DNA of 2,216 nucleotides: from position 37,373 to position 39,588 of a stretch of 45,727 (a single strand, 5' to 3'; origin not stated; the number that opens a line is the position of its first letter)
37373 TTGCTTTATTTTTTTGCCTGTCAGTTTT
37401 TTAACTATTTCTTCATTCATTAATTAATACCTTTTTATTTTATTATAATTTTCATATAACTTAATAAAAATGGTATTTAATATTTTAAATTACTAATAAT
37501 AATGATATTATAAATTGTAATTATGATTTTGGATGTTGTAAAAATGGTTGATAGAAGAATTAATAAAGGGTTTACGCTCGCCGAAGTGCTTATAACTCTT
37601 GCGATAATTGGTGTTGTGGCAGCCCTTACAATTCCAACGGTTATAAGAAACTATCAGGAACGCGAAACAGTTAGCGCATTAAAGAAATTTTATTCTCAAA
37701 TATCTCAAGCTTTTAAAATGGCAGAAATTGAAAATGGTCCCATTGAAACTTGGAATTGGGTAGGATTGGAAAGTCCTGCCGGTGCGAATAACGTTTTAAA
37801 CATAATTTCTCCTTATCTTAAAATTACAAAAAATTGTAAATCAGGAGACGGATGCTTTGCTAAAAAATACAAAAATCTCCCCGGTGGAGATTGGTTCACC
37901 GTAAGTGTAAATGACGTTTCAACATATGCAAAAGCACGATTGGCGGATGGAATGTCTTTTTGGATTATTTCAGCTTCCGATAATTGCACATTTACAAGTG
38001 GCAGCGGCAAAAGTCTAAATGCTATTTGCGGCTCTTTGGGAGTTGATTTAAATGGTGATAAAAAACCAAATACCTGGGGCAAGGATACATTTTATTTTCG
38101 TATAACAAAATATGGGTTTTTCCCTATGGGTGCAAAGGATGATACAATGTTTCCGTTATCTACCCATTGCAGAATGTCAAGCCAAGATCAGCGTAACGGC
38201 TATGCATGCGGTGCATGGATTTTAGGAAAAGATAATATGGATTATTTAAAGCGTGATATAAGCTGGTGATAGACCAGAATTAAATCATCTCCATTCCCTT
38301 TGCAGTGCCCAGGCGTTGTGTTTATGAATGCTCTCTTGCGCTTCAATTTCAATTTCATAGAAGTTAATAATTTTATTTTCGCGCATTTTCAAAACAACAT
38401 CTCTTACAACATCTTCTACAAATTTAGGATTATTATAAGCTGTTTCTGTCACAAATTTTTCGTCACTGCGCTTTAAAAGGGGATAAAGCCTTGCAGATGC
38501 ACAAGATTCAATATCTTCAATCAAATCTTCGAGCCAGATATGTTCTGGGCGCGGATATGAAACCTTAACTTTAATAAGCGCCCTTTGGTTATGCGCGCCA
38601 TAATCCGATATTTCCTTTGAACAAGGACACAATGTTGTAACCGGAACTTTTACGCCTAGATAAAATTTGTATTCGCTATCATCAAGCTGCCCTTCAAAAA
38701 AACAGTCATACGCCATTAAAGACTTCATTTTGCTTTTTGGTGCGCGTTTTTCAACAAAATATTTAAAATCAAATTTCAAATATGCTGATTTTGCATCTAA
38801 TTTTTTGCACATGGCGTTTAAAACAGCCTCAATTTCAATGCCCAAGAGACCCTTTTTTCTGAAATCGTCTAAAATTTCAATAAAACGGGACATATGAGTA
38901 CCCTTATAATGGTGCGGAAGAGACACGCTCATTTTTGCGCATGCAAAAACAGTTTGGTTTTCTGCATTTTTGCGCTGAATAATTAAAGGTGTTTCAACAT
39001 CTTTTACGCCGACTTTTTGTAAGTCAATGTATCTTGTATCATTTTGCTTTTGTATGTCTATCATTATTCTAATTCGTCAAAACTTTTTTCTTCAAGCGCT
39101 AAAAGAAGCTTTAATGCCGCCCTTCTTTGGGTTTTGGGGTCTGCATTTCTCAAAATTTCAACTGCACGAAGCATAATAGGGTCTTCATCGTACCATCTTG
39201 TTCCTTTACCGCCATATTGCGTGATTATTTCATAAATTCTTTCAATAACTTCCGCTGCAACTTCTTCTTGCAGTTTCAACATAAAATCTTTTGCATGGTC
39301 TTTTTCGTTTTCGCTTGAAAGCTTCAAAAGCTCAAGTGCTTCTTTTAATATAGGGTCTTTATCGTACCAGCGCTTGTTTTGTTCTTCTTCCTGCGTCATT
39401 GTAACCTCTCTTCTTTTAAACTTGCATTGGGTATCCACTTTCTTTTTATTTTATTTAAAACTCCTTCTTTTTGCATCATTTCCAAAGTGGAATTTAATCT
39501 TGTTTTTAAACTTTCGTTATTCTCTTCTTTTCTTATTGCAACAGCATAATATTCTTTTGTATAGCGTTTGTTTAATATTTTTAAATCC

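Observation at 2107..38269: Repeated pilin-like + XRE-regulator modules wedged between housekeeping operons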

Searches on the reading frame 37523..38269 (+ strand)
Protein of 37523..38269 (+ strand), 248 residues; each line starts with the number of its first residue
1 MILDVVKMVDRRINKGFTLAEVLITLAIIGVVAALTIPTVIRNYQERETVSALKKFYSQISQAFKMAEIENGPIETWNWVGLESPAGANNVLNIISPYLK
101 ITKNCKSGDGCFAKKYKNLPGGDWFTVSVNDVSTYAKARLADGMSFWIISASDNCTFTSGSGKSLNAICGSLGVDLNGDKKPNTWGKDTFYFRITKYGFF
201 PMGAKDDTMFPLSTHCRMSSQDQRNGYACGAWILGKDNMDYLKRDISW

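Call 4: search_protein_families(library=pfam, proteins=[window:37523-38269:+], max_evalue=0.1)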
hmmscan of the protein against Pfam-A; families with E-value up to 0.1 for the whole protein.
window:37523-38269:+ (248 aa): 2 families
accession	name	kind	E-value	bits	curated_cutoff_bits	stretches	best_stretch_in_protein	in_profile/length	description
PF07963.17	N_methyl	-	2.8e-07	30.2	21.2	1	12-35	2-25/27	Prokaryotic N-terminal methylation motif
PF20318.3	DUF6613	-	0.00014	22.3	24.3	1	39-192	1-132/200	Family of unknown function (DUF6613)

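Call 6: find_encoding_contigs(protein=window:37523-38269:+, flank=10000, max_places=6)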
Protein window:37523-38269:+ (248 aa): no gene with exactly this product is on record in the collection.

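Call 8: find_homologous_proteins(query=window:37523-38269:+)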
Query window:37523-38269:+ (248 aa): 6421 proteins with E <= 0.001 among 7019 candidates; the best 120 are listed.
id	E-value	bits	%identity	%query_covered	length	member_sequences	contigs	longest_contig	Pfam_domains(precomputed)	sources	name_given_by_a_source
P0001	2.9e-167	572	100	100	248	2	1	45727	PF07963.18,PF20318.4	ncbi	-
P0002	4.7e-92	326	60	97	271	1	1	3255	PF07963.18,PF20318.4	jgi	jgi:prepilin-type N-terminal cleavage/methylation domain-containing protein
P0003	4.5e-86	306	58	95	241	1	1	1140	PF07963.18,PF20318.4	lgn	-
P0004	9.9e-86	305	58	94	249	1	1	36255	PF07963.18,PF20318.4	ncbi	-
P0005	8.0e-85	302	55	100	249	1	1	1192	PF07963.18,PF20318.4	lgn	-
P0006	4.8e-84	300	58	94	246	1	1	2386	PF07963.18,PF20318.4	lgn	-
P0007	3.4e-82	294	59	95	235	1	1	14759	PF07963.18,PF20318.4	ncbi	-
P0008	2.4e-81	291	54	96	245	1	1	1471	PF07963.18,PF20318.4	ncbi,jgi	jgi:prepilin-type N-terminal cleavage/methylation domain-containing protein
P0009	3.3e-81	291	52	99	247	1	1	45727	PF07963.18,PF20318.4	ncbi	-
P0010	4.0e-81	290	59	94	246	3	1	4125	PF07963.18,PF20318.4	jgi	jgi:prepilin-type N-terminal cleavage/methylation domain-containing protein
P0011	1.7e-80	288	55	94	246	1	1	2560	PF07963.18,PF20318.4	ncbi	-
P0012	1.3e-77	279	58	94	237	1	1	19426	PF07963.18,PF20318.4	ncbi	-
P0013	5.7e-72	260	56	94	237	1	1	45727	PF07963.18,PF20318.4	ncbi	-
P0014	5.8e-70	254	56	94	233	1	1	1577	PF07963.18,PF20318.4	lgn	-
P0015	5.5e-69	250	47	94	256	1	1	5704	PF07963.18,PF20318.4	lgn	-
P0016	3.1e-68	248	50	94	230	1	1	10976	PF07963.18,PF20318.4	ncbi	-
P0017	1.1e-67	246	54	95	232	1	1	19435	PF20318.4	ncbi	-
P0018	9.6e-66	240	51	85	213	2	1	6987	PF20318.4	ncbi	-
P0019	4.2e-65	238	46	97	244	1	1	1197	PF07963.18,PF20318.4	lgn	-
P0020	1.2e-62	230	51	94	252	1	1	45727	PF20318.4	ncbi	-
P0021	2.9e-62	228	48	94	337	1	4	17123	PF20318.4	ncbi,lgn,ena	-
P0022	3.7e-62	228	49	96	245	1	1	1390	PF07963.18,PF20318.4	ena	-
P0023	3.5e-61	225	50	94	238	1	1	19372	PF07963.18,PF20318.4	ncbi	-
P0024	3.8e-60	221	52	94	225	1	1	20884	PF07963.18,PF20318.4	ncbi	-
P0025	3.3e-58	215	47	94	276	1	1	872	PF20318.4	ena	-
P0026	1.9e-57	213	48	96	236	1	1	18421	PF07963.18,PF20318.4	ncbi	-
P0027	8.2e-57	211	47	94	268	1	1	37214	PF07963.18,PF20318.4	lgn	-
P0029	6.3e-56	208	47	94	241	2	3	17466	PF07963.18,PF20318.4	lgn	-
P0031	1.1e-54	204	46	94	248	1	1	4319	PF20318.4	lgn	-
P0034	1.9e-52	196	45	94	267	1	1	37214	PF07963.18,PF20318.4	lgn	-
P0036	2.4e-52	196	46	94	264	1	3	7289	PF20318.4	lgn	-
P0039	7.2e-52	194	44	97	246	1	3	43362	PF07963.18,PF20318.4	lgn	-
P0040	8.3e-52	194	45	94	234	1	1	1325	PF20318.4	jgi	jgi:prepilin-type N-terminal cleavage/methylation domain-containing protein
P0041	9.7e-52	194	43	94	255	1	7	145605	PF20318.4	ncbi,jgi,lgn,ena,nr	ncbi:MAG: type II secretion system GspH family protein [Clostridiaceae bacterium]|jgi:prepilin-type 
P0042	1.1e-51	194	43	94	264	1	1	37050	PF20318.4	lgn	-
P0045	2.4e-51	193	44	96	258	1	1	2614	PF07963.18,PF20318.4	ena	-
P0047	3.7e-51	192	43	94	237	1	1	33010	PF07963.18,PF20318.4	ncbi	-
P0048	6.9e-51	191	44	98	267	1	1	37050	PF20318.4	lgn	-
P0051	1.7e-50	190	45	94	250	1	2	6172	PF07963.18,PF20318.4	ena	-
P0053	2.1e-50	190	44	92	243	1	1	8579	PF07963.18,PF20318.4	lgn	-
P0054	5.8e-50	188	44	94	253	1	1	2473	PF07963.18,PF20318.4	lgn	-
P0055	6.1e-50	188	44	96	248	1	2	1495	PF07963.18,PF20318.4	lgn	-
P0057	1.6e-49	187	44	92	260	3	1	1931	PF20318.4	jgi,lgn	-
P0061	5.2e-49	185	44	94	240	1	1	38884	PF20318.4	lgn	-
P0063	7.0e-49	185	45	94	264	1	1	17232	PF20318.4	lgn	-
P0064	1.3e-48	184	43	98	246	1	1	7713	PF07963.18,PF20318.4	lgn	-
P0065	1.7e-48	183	44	93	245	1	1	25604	PF07963.18,PF20318.4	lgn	-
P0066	1.7e-48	183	46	97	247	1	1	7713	PF07963.18,PF20318.4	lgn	-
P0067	1.8e-48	183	44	94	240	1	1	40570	PF07963.18,PF20318.4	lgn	-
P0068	2.3e-48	183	42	92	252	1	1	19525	PF20318.4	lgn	-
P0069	3.0e-48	183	45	95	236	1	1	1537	PF20318.4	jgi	jgi:prepilin-type N-terminal cleavage/methylation domain-containing protein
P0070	3.0e-48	183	42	98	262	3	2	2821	PF07963.18,PF20318.4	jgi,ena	-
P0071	3.3e-48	182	44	94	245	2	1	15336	PF07963.18,PF20318.4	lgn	-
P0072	3.5e-48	182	43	96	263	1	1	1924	PF20318.4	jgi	jgi:prepilin-type N-terminal cleavage/methylation domain-containing protein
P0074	4.1e-48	182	42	94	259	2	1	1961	PF07963.18,PF20318.4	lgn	-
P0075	6.4e-48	181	43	94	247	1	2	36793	PF20318.4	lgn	-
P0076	8.6e-48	181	43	95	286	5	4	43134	PF20318.4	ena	-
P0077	1.1e-47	181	42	95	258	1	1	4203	PF20318.4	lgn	-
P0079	2.6e-47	179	44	95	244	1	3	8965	PF07963.18,PF20318.4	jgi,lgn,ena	-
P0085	8.7e-47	178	44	94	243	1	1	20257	PF20318.4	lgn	-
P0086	8.9e-47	178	42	94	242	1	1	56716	PF07963.18,PF20318.4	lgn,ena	-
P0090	2.1e-46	176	42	98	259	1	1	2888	PF20318.4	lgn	-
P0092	2.7e-46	176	43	92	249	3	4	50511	PF20318.4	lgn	-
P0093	4.3e-46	175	44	94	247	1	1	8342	PF20318.4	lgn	-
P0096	1.1e-45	174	46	94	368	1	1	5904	PF20318.4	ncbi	-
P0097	1.4e-45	174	42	94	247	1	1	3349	PF07963.18,PF20318.4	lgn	-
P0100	3.0e-45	173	41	96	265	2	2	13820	PF20318.4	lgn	-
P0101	3.2e-45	173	42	92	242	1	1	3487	PF20318.4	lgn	-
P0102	4.1e-45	172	43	96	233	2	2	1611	PF07963.18,PF20318.4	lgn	-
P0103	4.1e-45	172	43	96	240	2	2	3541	PF20318.4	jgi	-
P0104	4.4e-45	172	44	95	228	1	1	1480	PF07963.18,PF20318.4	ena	-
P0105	4.5e-45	172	39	100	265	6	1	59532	PF07963.18,PF20318.4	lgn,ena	-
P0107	6.6e-45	172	43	95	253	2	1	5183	PF07963.18,PF20318.4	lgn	-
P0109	1.5e-44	170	43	96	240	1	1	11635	PF20318.4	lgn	-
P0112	1.8e-44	170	43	95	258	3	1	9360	PF20318.4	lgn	-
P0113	1.9e-44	170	44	94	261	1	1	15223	PF20318.4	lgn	-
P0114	2.1e-44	170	44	96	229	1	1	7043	PF07963.18,PF20318.4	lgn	-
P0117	3.0e-44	169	45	92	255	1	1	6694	PF07963.18,PF20318.4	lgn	-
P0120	4.6e-44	169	43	94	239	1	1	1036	PF07963.18,PF20318.4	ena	-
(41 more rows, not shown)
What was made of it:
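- On Pfam DUF6613 (PF20318): The database lists PF20318 as a precomputed hit for the identical protein P0001 and for most homologues (call 8).
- Tried and rejected: Exact-match contig look-up of window protein 37523-38269 returned nothing (call 6), although the identical cluster representative exists (call 8).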

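Call 26: find_encoding_contigs(protein=P0041, flank=10000, max_places=3)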
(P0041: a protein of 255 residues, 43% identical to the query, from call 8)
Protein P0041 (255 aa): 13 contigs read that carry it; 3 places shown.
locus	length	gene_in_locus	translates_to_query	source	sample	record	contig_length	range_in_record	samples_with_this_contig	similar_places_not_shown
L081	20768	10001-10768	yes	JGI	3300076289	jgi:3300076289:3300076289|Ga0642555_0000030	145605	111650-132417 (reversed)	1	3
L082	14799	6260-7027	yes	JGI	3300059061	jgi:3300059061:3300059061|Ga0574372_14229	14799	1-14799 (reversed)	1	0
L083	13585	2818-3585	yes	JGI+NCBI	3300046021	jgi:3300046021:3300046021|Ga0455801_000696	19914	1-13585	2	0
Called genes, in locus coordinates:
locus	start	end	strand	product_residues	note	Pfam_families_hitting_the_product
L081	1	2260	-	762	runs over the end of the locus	PF00270:DEAD, PF04851:ResIII, PF22527:DEXQc_Suv3, PF00271:Helicase_C, PF08148:DSHCT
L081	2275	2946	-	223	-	PF00753:Lactamase_B, PF13483:Lactamase_B_3, PF12706:Lactamase_B_2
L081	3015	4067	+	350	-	PF00383:dCMP_cyt_deam_1, PF14437:MafB19-deam (weak), PF01872:RibD_C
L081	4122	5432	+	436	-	PF01979:Amidohydro_1, PF07969:Amidohydro_3 (weak)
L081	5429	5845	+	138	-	PF01894:YjbQ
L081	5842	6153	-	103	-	-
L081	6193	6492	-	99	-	-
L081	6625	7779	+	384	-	-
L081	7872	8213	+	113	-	PF03965:Penicillinase_R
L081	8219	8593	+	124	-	-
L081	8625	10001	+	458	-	PF18073:Zn_ribbon_LapB, PF03796:DnaB_C, PF06745:ATPase, PF13481:AAA_25, PF23442:DUF7125, PF06745:ATPase, PF05362:Lon_C (weak), PF13541:ChlI, +2 more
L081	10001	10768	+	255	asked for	PF20318:DUF6613 (weak)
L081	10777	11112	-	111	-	-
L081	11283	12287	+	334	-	PF00044:Gp_dh_N, PF02800:Gp_dh_C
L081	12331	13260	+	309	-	PF06574:FAD_syn, PF01687:Flavokinase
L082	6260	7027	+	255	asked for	PF20318:DUF6613 (weak)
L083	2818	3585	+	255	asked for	PF20318:DUF6613 (weak)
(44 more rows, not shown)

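Call 29: predict_structure(alignment_id=A2)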
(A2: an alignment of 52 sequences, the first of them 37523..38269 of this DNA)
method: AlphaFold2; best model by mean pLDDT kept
length: 248 residues; sequences in the alignment: 52
mean_pLDDT: 91.8   pTM: 0.83
mean pLDDT of the five models: 91.8, 91.2, 90.7, 90.4, 89.1
residues with pLDDT >= 90: 189; 70-90: 43; 50-70: 13; < 50: 3
segments of 3 or more residues with pLDDT < 50: 1-3
pLDDT, mean of each block of 10 residues (from residue 1): 53 68 87 82 94 98 98 97 96 98 88 93 89 96 97 97 97 94 95 97 97 96 95 98 96
secondary structure, 60 per line:
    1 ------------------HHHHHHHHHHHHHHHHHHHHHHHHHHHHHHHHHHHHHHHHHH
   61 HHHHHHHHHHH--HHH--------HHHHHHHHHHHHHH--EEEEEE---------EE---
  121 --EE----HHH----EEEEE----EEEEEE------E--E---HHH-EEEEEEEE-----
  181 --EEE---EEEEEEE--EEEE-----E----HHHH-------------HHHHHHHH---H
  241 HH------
elements in order: H19-71 H85-98 E101-106 E136-140 E145-150 E168-175 E183-185 E189-195 E198-201 H212-215 H229-236
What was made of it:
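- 37523..38269 (+): Pilin-like gene 5 (248 aa). AlphaFold model: a 53-residue N-terminal helix plus an alpha/beta head. calls 4, 8, 29
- On Type IV pilin-like proteins (class III signal peptide): AlphaFold model at pLDDT 91.8: helix 19-71, then a helix and 6-7 strands (call 29).
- Lollipop model at pLDDT 92 with a 53-residue N-terminal helix (call 29).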

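Call 31: search_solved_structures(query=A2, max_evalue=1)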
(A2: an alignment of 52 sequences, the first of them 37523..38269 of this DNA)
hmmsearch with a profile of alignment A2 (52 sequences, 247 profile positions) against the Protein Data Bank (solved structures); distinct sequences matched with E-value up to 1: 23.
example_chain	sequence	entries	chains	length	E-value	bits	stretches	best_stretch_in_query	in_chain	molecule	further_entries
9egp_A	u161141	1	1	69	6.7e-09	39.1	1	2-58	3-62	Geopilin domain 1 protein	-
7tgg_A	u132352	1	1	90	5.5e-08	36.1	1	3-62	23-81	Geopilin domain 1 protein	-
2m7g_A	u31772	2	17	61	7.5e-06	29.1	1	10-62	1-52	Geopilin domain 1 protein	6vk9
8tj2_C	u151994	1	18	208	7.6e-06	29.1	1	10-52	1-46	Type IV major pilin protein PilA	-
9laa_A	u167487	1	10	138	3.6e-05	26.9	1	3-32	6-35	Type IV pilin protein PilA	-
8tob_GA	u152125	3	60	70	8.7e-05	25.6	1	11-73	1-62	Fimbrial protein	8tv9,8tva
5wda_A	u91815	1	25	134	0.00033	23.7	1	10-70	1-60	General secretion pathway protein G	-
6xxe_A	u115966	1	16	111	0.00038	23.5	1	10-102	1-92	Uncharacterized protein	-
6gv9_A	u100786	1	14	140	0.00048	23.2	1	10-74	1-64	Prepilin peptidase-dependent protein D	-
8qqj_J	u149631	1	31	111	0.00048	23.2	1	10-101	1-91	Type IV narrow pilus major component PilA5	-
6xxd_A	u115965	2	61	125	0.00054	23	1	10-43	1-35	PilA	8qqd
1oqw_A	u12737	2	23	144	0.00055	23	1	10-37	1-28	Fimbrial protein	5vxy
8pfb_G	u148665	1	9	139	0.00071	22.6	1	10-72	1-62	Type IV pilin PilE1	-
8tum_e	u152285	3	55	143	0.00081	22.4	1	10-37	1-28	Type IV major pilin protein PilA | Pilin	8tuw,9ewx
9iuf_A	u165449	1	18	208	0.0014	21.6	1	12-71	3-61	CFA/III pilin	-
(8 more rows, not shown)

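Call 32: fold_search(model_id=the predicted structure, library=pdb)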
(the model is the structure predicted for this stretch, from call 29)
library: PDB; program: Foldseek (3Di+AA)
matches with E <= 10: 185; with E <= 0.001: 0
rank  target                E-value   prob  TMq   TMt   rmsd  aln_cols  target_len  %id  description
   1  7p38_A                5.1e-01  0.03  0.13  0.05  16.1       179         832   11  4,6-alpha-glucanotransferase GtfB from Limosilactobacillus reuteri NCC 2613 (released 2021-11-03)
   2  8hu4_A                5.4e-01  0.02  0.12  0.05  14.2       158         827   11  Limosilactobacillus reuteri N1 GtfB (released 2023-12-27)
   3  4twz                  7.0e-01  0.02  0.15  0.12  14.1       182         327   13  Crystal Structure Analysis of E Coli. RecA Protein (released 2015-07-08)
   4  3tto_B                7.0e-01  0.02  0.14  0.05  20.5       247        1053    8  Crystal structure of Leuconostoc mesenteroides NRRL B-1299 N-terminally truncated dextransucrase DSR-E in triclinic fo (released 2012-01-25)
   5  3tto_D                8.0e-01  0.02  0.14  0.05  20.4       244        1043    8  Crystal structure of Leuconostoc mesenteroides NRRL B-1299 N-terminally truncated dextransucrase DSR-E in triclinic fo (released 2012-01-25)
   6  4po9                  9.1e-01  0.04  0.15  0.13   8.9       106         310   15  Mycobacterium tuberculosis RecA glycerol bound low temperature structure IIC-BR (released 2015-03-18)
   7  7vgm                  1.2e+00  0.02  0.12  0.07  12.2       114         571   12  Crystal structure of Phenylalanine hydroxylase from Bacillus cereus ATCC 14579 (released 2022-04-27)
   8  1rea                  1.3e+00  0.06  0.11  0.09   5.3        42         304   14  STRUCTURE OF THE RECA PROTEIN-ADP COMPLEX (released 1993-10-31)
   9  9lvj_O                1.4e+00  0.04  0.14  0.12  10.1        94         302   14  Cryo-EM structure of Sestrin2 bound human GATOR2 complex (released 2025-08-13)
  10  7p5o_B                1.4e+00  0.03  0.11  0.06  13.3       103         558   13  Crystal structure of Aspergillus fumigatus phosphoglucomutase in complex with the reaction intermediate (released 2022-07-27)
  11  9a4u_B                1.5e+00  0.02  0.12  0.10  15.4       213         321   12  Integrative model of PCKA-QOX2 by crosslinking MS and deep learning (released 2024-09-18)
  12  7jy6_A                1.5e+00  0.02  0.15  0.12  15.1       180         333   12  Analysis of a strand exchange reaction with a mini filament of 9-RecA, oligo(dT)27 primary ssDNA, non-homologous 120 b (released 2020-11-04)
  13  7p38_B                1.5e+00  0.01  0.13  0.05  16.0       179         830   11  4,6-alpha-glucanotransferase GtfB from Limosilactobacillus reuteri NCC 2613 (released 2021-11-03)
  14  8a0h                  1.5e+00  0.01  0.09  0.08  11.9       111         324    7  Crystal structure of the E25A mutant of the Orange Carotenoid Protein X from Gloeobacter kilaueensis JS1 complexed with  (released 2023-02-01)
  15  3tto_C                1.6e+00  0.01  0.12  0.04  21.1       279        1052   10  Crystal structure of Leuconostoc mesenteroides NRRL B-1299 N-terminally truncated dextransucrase DSR-E in triclinic fo (released 2012-01-25)
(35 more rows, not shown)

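Call 38: search_protein_families(library=ncbifam, proteins=[window:37523-38269:+], max_evalue=0.01)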
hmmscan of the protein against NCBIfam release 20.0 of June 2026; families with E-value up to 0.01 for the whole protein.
window:37523-38269:+ (248 aa): 10 families
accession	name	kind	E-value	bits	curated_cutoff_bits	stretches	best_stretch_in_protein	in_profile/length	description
TIGR02532.1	IV_pilin_GFxxxE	domain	2.6e-07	30.2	16.3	1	15-36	2-23/24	prepilin-type N-terminal cleavage/methylation domain-containing protein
TIGR01710.1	typeII_sec_gspG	equivalog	5.8e-07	29.6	88.85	1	15-74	1-59/134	type II secretion system major pseudopilin GspG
TIGR01708.2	typeII_sec_gspH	equivalog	6e-07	29.6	80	1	15-72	2-59/169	type II secretion system minor pseudopilin GspH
NF041013.1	T4P_ComGE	equivalog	1.1e-06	28.6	49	1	14-70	3-59/83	competence type IV pilus minor pilin ComGE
NF041775.1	typeIV_PilA_Myxo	equivalog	1.6e-06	28.3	400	1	14-54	10-49/214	type IV pilin protein PilA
NF040999.1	pilin_ComGC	equivalog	2.5e-05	24.4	75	1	15-67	2-56/84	competence type IV pilus major pilin ComGC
NF040982.1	ComGD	equivalog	6.7e-05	23.3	70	1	14-70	1-57/139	competence type IV pilus minor pilin ComGD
NF007862.0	PRK10574.1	equivalog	7.6e-05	22.9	138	1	14-77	4-66/145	prepilin peptidase-dependent pilin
TIGR02596.1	TIGR02596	subfamily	9.6e-05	22.5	70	1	17-75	1-59/196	Verru_Chthon cassette protein D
TIGR01707.1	gspI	equivalog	0.0029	18.1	44.35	1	16-48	1-33/101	type II secretion system minor pseudopilin GspI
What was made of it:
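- Closest known: Type IV pilins and type II secretion pseudopilins. Same: Cysteines in the head (calls 4, 29, 31, 38).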

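Call 39: search_protein_families(library=padloc, proteins=[window:37523-38269:+], max_evalue=0.01)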
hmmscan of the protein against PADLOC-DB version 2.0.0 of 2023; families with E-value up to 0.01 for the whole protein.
window:37523-38269:+ (248 aa): 0 families

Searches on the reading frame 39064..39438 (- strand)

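Call 5: search_protein_families(library=pfam, proteins=[window:39064-39438:-], max_evalue=0.1)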
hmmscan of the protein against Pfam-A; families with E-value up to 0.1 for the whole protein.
window:39064-39438:- (124 aa): 2 families
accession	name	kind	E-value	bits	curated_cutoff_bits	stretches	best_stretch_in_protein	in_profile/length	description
PF17306.7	DUF5355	-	0.02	14.5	33.9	1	15-74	33-94/332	Family of unknown function (DUF5355)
PF01985.26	CRS1_YhbY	-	0.034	14.9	27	1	34-75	41-83/84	CRS1 / YhbY (CRM) domain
